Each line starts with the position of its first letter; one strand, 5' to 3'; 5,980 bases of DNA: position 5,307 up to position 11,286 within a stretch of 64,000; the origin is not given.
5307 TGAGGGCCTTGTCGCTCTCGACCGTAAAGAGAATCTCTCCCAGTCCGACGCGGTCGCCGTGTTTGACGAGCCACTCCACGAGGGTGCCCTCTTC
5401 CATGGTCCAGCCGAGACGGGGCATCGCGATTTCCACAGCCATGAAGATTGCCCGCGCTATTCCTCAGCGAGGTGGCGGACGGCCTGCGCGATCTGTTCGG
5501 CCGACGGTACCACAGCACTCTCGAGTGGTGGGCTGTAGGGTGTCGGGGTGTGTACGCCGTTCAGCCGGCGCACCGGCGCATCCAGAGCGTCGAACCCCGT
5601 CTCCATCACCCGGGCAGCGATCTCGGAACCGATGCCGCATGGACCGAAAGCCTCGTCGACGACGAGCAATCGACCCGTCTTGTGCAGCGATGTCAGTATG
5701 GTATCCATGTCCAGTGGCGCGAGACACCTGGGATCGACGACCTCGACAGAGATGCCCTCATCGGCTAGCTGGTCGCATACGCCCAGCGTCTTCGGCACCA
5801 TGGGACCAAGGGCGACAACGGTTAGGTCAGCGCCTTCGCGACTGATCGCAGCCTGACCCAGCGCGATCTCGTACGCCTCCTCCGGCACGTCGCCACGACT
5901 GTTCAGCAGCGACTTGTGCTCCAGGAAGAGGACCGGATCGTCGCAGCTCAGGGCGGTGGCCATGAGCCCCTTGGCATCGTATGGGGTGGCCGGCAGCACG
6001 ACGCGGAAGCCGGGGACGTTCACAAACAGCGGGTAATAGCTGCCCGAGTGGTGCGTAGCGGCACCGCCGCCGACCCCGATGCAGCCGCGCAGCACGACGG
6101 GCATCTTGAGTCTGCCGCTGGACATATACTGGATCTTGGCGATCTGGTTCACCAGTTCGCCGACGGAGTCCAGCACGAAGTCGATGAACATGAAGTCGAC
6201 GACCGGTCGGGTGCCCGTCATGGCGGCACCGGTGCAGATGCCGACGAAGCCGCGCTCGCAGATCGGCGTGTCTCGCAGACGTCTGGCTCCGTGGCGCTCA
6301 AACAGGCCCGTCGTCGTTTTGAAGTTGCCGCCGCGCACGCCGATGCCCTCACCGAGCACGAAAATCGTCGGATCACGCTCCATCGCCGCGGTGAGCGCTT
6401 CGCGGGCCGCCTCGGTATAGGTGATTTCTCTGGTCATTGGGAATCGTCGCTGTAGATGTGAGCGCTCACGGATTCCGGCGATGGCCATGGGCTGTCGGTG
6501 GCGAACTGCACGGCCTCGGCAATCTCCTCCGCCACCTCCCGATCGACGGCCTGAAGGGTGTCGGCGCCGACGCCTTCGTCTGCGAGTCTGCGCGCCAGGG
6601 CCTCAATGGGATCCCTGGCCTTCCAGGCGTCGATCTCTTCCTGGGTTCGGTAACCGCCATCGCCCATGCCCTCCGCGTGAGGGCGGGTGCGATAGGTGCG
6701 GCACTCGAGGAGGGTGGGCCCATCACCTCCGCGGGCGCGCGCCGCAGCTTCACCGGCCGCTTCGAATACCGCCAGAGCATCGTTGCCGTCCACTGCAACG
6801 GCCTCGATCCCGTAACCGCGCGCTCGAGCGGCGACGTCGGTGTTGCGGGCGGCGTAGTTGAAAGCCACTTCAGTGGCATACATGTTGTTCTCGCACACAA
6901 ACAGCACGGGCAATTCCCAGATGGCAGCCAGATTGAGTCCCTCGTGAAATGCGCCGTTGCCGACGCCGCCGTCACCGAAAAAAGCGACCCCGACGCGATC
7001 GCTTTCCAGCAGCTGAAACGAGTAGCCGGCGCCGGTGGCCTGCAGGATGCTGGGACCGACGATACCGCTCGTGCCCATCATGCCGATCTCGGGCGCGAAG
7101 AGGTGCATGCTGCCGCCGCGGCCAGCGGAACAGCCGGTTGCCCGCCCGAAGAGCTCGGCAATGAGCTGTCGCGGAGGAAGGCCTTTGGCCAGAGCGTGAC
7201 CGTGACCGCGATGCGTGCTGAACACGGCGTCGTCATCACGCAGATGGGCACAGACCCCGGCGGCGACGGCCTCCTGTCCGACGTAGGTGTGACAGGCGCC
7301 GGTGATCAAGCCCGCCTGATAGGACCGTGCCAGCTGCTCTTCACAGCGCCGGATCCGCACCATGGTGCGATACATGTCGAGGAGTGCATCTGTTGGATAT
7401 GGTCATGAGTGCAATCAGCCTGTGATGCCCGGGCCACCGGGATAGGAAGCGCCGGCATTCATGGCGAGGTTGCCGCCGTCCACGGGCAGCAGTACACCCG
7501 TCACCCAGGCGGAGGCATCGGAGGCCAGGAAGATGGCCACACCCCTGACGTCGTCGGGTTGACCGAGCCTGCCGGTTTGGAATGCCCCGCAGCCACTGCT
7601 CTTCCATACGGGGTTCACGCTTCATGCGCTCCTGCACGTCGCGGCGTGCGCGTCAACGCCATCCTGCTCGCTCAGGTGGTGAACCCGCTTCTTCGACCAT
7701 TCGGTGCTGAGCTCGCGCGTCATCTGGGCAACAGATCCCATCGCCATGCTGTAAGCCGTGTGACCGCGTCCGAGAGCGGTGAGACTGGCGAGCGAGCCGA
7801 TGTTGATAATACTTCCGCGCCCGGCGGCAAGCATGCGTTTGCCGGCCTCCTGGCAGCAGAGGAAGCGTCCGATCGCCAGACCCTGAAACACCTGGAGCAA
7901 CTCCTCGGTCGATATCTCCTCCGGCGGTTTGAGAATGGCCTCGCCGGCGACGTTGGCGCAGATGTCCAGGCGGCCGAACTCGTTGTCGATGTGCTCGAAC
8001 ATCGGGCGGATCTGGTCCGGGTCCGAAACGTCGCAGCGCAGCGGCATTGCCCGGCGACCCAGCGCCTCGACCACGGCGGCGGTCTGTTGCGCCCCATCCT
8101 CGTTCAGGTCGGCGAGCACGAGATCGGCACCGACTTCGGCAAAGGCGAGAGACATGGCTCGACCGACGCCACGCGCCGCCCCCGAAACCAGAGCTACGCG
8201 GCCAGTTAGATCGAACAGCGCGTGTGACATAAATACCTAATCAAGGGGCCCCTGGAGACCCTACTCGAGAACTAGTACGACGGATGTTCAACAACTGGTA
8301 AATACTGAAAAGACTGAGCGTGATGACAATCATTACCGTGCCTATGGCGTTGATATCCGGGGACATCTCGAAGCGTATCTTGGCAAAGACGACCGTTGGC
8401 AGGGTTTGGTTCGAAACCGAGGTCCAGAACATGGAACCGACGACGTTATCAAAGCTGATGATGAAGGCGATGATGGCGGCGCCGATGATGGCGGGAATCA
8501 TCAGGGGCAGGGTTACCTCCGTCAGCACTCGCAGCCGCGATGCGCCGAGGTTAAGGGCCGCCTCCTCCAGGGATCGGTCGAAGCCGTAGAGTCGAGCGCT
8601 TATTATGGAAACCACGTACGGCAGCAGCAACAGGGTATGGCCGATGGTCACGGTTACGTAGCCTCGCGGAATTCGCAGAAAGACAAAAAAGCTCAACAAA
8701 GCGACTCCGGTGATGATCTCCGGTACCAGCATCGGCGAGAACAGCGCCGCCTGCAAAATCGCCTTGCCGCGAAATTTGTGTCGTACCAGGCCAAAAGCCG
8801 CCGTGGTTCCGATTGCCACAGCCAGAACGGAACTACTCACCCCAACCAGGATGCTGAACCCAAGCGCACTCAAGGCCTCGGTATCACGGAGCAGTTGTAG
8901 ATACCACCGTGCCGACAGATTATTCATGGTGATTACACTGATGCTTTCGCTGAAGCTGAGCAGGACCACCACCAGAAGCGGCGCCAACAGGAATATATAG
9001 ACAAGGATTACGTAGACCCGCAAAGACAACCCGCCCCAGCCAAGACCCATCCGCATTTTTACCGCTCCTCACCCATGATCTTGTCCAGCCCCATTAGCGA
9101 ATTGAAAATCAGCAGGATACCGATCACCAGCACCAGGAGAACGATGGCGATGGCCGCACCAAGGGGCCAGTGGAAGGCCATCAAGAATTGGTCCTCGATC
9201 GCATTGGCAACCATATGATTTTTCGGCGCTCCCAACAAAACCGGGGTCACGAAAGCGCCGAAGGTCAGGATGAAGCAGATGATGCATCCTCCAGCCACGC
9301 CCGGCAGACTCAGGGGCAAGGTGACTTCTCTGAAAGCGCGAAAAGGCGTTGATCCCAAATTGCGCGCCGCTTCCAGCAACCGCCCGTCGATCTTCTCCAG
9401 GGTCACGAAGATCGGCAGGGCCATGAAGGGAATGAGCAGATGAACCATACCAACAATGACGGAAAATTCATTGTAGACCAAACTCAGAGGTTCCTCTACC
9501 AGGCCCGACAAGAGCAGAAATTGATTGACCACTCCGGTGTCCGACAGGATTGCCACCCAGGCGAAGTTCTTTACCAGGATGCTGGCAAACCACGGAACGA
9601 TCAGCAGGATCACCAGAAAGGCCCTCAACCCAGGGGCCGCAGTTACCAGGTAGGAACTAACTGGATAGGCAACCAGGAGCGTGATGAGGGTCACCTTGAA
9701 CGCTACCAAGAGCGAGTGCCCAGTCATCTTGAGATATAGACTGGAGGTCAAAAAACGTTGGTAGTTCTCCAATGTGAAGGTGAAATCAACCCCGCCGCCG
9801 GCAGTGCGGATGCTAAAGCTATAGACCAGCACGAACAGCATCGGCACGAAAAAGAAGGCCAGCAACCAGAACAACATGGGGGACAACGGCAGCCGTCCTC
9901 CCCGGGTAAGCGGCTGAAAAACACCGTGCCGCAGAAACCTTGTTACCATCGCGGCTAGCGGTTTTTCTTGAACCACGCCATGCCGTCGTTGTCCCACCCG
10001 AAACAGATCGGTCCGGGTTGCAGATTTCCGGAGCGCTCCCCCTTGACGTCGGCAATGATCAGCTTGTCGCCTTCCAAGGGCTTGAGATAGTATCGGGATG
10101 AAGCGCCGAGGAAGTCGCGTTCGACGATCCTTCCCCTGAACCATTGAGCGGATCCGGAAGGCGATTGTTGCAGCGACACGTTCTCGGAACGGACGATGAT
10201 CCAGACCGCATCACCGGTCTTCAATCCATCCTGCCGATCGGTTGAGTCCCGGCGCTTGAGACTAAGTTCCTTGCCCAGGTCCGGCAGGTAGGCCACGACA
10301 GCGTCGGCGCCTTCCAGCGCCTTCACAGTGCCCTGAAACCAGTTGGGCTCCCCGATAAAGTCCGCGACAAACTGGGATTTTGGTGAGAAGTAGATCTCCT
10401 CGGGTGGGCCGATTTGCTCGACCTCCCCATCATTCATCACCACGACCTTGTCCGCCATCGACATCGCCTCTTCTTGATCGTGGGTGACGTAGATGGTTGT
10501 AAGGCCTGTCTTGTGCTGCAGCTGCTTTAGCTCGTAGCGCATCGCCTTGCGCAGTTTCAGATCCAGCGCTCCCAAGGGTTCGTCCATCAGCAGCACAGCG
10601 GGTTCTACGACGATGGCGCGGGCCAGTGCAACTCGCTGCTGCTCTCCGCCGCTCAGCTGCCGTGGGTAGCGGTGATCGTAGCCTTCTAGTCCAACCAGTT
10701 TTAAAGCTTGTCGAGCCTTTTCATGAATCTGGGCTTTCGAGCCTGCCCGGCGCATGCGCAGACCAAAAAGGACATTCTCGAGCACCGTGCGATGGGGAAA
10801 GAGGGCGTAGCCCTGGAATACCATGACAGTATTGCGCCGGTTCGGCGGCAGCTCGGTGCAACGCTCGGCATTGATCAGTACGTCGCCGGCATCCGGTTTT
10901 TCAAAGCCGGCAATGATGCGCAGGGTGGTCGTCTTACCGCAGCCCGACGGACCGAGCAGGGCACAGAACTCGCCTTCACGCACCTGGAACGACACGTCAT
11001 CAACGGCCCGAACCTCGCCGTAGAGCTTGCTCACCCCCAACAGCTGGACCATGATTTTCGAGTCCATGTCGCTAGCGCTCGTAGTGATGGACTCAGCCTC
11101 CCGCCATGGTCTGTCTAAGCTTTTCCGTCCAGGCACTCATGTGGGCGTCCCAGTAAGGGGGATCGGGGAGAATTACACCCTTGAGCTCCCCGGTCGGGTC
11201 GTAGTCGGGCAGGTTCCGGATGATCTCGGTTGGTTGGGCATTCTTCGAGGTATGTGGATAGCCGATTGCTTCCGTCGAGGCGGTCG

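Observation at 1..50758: Four paralogues of an unrecognised 580-656-aa polytopic membrane protein, each wired to PhyH oxygenases: candidate new import/oxidation system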

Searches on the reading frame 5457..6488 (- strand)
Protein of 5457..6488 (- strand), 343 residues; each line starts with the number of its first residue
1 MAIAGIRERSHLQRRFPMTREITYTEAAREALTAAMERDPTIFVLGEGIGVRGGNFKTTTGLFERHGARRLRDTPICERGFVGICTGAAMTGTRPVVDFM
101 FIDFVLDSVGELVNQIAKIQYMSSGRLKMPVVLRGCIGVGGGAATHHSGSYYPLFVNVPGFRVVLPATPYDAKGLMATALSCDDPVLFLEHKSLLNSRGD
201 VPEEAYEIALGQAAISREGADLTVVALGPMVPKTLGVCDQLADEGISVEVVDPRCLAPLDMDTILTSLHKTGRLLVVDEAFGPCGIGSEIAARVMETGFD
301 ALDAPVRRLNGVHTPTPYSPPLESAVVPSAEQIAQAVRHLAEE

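Call 18: search_protein_families(library=pfam, proteins=[window:5457-6488:-], max_evalue=0.001)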
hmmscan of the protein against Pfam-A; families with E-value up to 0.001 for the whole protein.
window:5457-6488:- (343 aa): 2 families
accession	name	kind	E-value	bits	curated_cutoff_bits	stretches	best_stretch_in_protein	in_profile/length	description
PF02779.29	Transket_pyr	-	9.3e-41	139.8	27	1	21-196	2-173/174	Transketolase, pyrimidine binding domain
PF02780.25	Transketolase_C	-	2.2e-39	134.6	25.9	1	211-333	1-124/124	Transketolase, C-terminal domain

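Call 44: find_related_loci(query=window:5457-6488:-, collection=genome_contigs, flank=10000)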
Query window:5457-6488:- (343 aa) in genome_contigs; peptide patterns used: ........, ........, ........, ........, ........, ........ (x = any residue, [..] = any of these).
415 stretches matched a pattern; 333 encode a relative of the query (tblastn E <= 1e-3); the best 80 are kept; 80 distinct loci.
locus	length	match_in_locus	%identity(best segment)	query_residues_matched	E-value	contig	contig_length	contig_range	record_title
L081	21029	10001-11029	97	1-343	0e+0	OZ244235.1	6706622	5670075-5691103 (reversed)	MAG: Candidatus Latescibacterota bacterium isolate e5868d62-61ad-4724-99e8-9c09e4b40cf9 genome assembly, chromosome: 1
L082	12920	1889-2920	78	1-343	7e-180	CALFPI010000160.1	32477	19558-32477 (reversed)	MAG TPA_asm: uncultured Gemmatimonadaceae bacterium isolate ERR2206786_bin.69_CONCOCT_v1.1_MAG genome assembly, contig:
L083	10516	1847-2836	77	14-343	1e-172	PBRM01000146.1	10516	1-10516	MAG: Gemmatimonadetes bacterium isolate NP952 MHASMcontig_593940, whole genome shotgun sequence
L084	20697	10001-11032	77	1-343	2e-172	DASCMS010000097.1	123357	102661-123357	MAG TPA_asm: Candidatus Latescibacterota bacterium isolate Fu_MAG_110 c_000001169453, whole genome shotgun sequence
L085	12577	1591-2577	80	15-343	3e-172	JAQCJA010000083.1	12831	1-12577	MAG: bacterium isolate casp40-mb.301 NODE_11521_length_12831_cov_0.055372, whole genome shotgun sequence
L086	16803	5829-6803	78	19-343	5e-172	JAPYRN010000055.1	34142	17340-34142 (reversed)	MAG: Candidatus Latescibacterota bacterium isolate PW3.metabat2.162 PW3_1821_length_34142_cov_10.816000, whole genome sh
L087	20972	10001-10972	77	20-343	8e-171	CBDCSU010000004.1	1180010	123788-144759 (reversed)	MAG: Candidatus Latescibacterota bacterium isolate 2ecd85b3-648f-40fe-bdc7-c449d976e5a8 genome assembly, contig: contig_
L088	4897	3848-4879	76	1-343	2e-173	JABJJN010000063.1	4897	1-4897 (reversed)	MAG: Gemmatimonadetes bacterium isolate SI074_bin69 k141_1461319, whole genome shotgun sequence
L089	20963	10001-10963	75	20-340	1e-166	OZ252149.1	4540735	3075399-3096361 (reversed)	MAG: Candidatus Latescibacterota bacterium isolate 5250bc21-db7e-4a39-8016-0dfc5ffc07cb genome assembly, chromosome: 1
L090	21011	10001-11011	72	7-343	1e-166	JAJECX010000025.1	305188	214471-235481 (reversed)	MAG: Anaerolineae bacterium isolate jk18xAbins.45 k141_642707, whole genome shotgun sequence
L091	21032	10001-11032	74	1-343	5e-166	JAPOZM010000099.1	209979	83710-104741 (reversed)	MAG: Gemmatimonadaceae bacterium isolate COS4_bin_9 NODE_43_length_209979_cov_27.6844, whole genome shotgun sequence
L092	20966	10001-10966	75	19-340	5e-166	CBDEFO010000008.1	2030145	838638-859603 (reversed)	MAG: Candidatus Latescibacterota bacterium isolate a4066e80-b4ac-45ed-9db6-0889b3e81570 genome assembly, contig: contig_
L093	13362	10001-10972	74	20-343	1e-165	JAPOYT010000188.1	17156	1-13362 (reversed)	MAG: Chloroflexota bacterium isolate COS4_bin_42 NODE_2781_length_17156_cov_14.8639, whole genome shotgun sequence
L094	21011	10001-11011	72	7-343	6e-165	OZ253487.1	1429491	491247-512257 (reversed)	MAG: Phototrophicaceae bacterium isolate e6849e2b-53ec-4272-8860-5706dd3a7f4a genome assembly, chromosome: 1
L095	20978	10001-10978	74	18-343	2e-164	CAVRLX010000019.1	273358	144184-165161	MAG: uncultured Chloroflexia bacterium isolate MFD01275.bin.1.180 genome assembly, contig: contig_37728, whole genome sh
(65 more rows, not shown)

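Call 48: search_protein_families(library=pfam, alignment_id=A4, max_evalue=0.001)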
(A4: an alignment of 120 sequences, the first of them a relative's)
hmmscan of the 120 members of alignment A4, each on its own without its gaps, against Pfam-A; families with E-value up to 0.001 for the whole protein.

A. member 1, L156:12742-13254:- (170 aa): 0 families

B. families by the number of members that match (of 120 scanned): 202 families (the first 25 are shown)
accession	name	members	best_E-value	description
PF01408.29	GFO_IDH_MocA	9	1.3e-28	Oxidoreductase family, NAD-binding Rossmann fold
PF05721.19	PhyH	8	2.3e-32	Phytanoyl-CoA dioxygenase (PhyH)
PF22725.1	GFO_IDH_MocA_C3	5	1.1e-20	GFO/IDH/MocA C-terminal domain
PF02894.22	GFO_IDH_MocA_C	5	2.5e-15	Oxidoreductase family, C-terminal alpha/beta domain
PF04909.20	Amidohydro_2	4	2.8e-45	Amidohydrolase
PF00198.28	2-oxoacid_dh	3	8.3e-85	2-oxoacid dehydrogenases acyltransferase (catalytic domain)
PF00795.27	CN_hydrolase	3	4.5e-39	Carbon-nitrogen hydrolase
PF08240.17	ADH_N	3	9e-23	Alcohol dehydrogenase GroES-like domain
PF00107.32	ADH_zinc_N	3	5.5e-19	Zinc-binding dehydrogenase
PF00364.28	Biotin_lipoyl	3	2.7e-13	Biotin-requiring enzyme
PF02817.22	E3_binding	3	5.3e-13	e3 binding domain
PF03447.22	NAD_binding_3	3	0.00021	Homoserine dehydrogenase, NAD binding domain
PF10282.15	Lactonase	2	1.8e-110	Lactonase, 7-bladed beta-propeller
PF06182.17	ABC2_membrane_6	2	7.5e-54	ABC-2 family transporter protein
PF02826.25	2-Hacid_dh_C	2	5.7e-50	D-isomer specific 2-hydroxyacid dehydrogenase, NAD binding domain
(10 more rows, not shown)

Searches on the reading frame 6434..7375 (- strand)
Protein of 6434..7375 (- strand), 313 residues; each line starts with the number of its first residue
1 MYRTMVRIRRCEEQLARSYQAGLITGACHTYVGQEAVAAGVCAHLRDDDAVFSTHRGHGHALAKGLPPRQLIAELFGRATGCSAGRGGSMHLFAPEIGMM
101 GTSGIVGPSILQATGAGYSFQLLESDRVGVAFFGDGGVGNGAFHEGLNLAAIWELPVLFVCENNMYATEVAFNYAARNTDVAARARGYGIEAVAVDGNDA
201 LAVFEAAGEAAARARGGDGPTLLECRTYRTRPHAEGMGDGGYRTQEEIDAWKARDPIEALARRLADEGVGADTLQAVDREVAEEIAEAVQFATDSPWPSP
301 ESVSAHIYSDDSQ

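Call 18: search_protein_families(library=pfam, proteins=[window:6434-7375:-], max_evalue=0.001)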
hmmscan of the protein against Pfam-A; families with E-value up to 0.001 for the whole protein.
window:6434-7375:- (313 aa): 3 families
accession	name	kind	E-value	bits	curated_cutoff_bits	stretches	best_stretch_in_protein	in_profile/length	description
PF00676.26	E1_dh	-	6.4e-82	275.3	22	1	4-300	2-299/300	Dehydrogenase E1 component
PF00456.26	Transketolase_N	-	1.6e-05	24.5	22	1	126-228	144-244/334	Transketolase, thiamine diphosphate binding domain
PF02775.26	TPP_enzyme_C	-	0.00059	20.1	21.9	0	101-225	25-151/151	Thiamine pyrophosphate enzyme, C-terminal TPP binding domain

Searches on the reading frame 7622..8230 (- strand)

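Call 18: search_protein_families(library=pfam, proteins=[window:7622-8230:-], max_evalue=0.001)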
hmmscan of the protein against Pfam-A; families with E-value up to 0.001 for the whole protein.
window:7622-8230:- (202 aa): 3 families
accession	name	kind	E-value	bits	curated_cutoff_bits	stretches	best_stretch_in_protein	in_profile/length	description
PF13561.12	adh_short_C2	-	5e-34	118.3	27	1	17-183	1-166/236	Enoyl-(Acyl carrier protein) reductase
PF00106.31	adh_short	-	1.5e-33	116.4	26.6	1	11-183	1-172/195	short chain dehydrogenase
PF08659.16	KR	-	5.1e-08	33.5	22.6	1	13-116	3-110/180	KR domain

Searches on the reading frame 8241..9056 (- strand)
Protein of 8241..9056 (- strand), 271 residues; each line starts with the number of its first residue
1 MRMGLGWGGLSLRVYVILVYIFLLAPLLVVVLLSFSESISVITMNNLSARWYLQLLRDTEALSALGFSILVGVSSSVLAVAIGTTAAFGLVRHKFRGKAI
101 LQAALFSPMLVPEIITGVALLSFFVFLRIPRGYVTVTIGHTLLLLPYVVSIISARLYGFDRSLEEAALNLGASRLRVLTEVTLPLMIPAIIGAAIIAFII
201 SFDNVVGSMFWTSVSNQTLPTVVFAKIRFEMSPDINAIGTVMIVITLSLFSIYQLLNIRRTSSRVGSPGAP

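Call 18: search_protein_families(library=pfam, proteins=[window:8241-9056:-], max_evalue=0.001)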
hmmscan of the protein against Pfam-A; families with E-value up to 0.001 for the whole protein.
window:8241-9056:- (271 aa): 1 family
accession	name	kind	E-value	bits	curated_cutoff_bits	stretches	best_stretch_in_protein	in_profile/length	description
PF00528.27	BPD_transp_1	-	1.6e-11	44.7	26.4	1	80-257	2-179/184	Binding-protein-dependent transport system inner membrane component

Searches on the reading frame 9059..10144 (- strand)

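Call 18: search_protein_families(library=pfam, proteins=[window:9059-10144:-], max_evalue=0.001)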
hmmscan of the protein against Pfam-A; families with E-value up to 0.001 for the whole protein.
window:9059-10144:- (361 aa): 1 family
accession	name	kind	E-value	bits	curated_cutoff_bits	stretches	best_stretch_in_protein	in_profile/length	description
PF00528.27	BPD_transp_1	-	3.2e-06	27.4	26.4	1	173-346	20-172/184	Binding-protein-dependent transport system inner membrane component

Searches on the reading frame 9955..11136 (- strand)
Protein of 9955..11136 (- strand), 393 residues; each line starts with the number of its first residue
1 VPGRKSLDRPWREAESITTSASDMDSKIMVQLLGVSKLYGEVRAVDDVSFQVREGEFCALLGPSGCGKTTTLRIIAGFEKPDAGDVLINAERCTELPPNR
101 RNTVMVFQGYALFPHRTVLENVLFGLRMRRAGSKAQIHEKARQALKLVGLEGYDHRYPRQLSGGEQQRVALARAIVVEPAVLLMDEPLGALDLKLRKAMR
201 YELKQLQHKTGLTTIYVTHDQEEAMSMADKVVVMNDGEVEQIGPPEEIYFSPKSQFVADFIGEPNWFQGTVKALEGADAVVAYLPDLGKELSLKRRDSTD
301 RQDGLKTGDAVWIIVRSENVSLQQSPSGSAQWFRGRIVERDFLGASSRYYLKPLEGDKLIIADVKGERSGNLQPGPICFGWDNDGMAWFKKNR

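Call 18: search_protein_families(library=pfam, proteins=[window:9955-11136:-], max_evalue=0.001)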
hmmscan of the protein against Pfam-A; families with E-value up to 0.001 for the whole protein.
window:9955-11136:- (393 aa): 3 families
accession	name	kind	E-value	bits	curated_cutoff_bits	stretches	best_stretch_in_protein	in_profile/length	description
PF00005.33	ABC_tran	-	9.5e-36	123.9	25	1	46-188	2-136/137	ABC transporter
PF08402.16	TOBE_2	-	3e-09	37.3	21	1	314-382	2-69/76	TOBE domain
PF13304.12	AAA_21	-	6.6e-05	23.6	27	0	145-222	222-301/304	AAA domain, putative AbiEii toxin, Type IV TA system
